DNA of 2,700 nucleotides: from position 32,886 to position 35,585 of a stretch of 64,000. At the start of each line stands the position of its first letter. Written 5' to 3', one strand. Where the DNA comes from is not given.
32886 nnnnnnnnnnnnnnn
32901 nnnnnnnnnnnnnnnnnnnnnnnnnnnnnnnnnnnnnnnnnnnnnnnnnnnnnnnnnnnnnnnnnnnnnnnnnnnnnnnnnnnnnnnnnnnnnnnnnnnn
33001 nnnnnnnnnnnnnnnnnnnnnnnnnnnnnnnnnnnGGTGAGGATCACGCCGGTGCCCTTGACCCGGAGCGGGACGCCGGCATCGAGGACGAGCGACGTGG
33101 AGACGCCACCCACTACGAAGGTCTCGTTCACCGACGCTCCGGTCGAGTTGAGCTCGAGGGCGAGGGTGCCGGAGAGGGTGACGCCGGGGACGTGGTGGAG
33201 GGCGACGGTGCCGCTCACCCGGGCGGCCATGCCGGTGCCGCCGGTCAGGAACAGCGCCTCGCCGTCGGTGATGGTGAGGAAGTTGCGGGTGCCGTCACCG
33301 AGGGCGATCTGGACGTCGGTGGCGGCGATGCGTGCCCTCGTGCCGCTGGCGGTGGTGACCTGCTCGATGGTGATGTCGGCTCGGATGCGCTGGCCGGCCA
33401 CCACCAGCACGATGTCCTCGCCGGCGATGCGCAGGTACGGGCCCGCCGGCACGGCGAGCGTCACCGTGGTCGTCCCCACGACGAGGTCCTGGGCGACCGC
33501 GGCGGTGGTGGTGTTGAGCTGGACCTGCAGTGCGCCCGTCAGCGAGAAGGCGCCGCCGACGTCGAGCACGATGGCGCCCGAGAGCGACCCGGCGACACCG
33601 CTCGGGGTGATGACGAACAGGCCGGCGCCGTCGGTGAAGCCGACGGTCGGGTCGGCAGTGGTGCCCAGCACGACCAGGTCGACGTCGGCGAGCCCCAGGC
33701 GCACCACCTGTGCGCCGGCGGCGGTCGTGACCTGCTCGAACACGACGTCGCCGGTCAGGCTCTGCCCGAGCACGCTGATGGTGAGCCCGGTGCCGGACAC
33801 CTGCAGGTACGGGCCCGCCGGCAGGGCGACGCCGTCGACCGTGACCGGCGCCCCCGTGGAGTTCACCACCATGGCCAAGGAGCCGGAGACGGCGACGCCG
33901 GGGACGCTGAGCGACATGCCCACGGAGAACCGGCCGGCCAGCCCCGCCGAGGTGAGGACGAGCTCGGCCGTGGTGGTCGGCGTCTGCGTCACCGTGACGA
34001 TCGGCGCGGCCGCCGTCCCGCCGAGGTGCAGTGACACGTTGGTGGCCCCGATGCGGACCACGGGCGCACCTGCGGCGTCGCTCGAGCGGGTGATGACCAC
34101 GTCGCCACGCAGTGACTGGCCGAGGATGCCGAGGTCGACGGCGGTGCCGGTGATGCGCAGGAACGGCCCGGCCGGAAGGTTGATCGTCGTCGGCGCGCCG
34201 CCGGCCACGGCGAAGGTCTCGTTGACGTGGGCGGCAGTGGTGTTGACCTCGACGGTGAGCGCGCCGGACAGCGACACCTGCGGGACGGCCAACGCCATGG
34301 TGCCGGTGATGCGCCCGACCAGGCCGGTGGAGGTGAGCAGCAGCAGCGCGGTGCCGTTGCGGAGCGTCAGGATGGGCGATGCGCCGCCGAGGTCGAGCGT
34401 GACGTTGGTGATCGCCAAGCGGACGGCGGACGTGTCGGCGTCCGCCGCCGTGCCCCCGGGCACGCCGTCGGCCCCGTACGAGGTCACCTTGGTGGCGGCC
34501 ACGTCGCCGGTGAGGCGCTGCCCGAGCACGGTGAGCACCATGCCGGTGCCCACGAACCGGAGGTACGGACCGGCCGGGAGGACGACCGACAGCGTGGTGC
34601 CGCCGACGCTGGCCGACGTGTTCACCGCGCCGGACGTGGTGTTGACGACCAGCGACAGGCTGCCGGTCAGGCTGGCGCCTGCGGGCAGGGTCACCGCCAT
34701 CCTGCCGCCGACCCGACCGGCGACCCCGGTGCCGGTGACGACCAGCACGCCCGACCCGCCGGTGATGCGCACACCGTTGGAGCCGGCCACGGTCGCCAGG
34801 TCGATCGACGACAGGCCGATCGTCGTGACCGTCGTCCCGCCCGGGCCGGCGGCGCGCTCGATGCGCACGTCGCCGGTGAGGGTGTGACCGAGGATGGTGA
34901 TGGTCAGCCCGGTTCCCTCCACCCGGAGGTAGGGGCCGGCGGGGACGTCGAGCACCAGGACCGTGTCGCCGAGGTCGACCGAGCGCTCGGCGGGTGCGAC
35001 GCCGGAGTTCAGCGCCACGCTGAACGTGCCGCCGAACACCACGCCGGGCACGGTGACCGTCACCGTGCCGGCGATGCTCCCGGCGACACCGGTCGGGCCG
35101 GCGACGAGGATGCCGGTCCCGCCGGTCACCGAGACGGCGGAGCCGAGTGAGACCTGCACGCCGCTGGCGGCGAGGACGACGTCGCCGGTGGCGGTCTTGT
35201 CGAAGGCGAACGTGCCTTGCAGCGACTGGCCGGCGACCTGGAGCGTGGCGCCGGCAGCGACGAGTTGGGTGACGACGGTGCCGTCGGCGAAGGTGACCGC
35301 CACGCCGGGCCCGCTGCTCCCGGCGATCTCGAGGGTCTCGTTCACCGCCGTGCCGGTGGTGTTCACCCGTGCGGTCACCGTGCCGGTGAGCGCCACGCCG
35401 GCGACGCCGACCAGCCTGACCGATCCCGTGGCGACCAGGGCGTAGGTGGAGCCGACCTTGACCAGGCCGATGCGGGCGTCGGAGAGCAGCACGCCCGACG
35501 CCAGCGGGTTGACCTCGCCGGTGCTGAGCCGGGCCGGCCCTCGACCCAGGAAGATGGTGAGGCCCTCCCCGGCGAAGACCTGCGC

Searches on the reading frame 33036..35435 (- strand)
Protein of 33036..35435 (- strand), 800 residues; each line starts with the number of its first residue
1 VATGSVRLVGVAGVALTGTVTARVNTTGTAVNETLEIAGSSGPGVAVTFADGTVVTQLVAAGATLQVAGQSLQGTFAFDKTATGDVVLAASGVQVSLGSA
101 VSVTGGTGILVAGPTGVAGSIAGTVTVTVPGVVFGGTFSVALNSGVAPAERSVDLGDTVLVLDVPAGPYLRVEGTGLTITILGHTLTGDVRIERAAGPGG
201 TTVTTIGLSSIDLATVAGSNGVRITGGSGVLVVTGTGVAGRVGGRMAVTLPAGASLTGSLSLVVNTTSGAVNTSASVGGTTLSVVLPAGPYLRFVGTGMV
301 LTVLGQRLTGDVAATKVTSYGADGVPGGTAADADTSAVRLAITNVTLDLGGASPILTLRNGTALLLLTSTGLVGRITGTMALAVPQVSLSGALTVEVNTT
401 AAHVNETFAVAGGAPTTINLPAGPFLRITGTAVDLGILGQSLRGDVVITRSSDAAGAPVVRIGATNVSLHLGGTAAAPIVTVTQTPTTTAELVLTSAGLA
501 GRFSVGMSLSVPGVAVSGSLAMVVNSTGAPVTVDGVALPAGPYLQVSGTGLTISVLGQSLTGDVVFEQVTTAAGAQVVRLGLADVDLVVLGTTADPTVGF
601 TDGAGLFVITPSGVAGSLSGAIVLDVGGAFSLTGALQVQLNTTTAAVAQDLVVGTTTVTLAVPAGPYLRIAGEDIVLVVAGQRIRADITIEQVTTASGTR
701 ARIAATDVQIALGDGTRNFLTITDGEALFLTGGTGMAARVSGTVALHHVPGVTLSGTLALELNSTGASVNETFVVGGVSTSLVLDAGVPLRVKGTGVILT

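Call 52: search_solved_structures(query=window:33036-35435:-, max_evalue=1)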
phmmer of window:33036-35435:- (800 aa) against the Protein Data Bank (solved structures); distinct sequences matched with E-value up to 1: 1.
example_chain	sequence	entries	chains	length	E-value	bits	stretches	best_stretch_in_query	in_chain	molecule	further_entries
4zxs_A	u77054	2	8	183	0.78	11.2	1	163-222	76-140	Virion egress protein UL34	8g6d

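Call 82: search_protein_families(library=pfam, proteins=[window:33036-35435:-], max_evalue=10)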
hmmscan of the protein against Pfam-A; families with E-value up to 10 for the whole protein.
window:33036-35435:- (800 aa): 1 family
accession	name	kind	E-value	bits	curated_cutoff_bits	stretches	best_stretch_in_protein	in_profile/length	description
PF15741.10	LRIF1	-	0.15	11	27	1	512-560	131-179/745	Ligand-dependent nuclear receptor-interacting factor 1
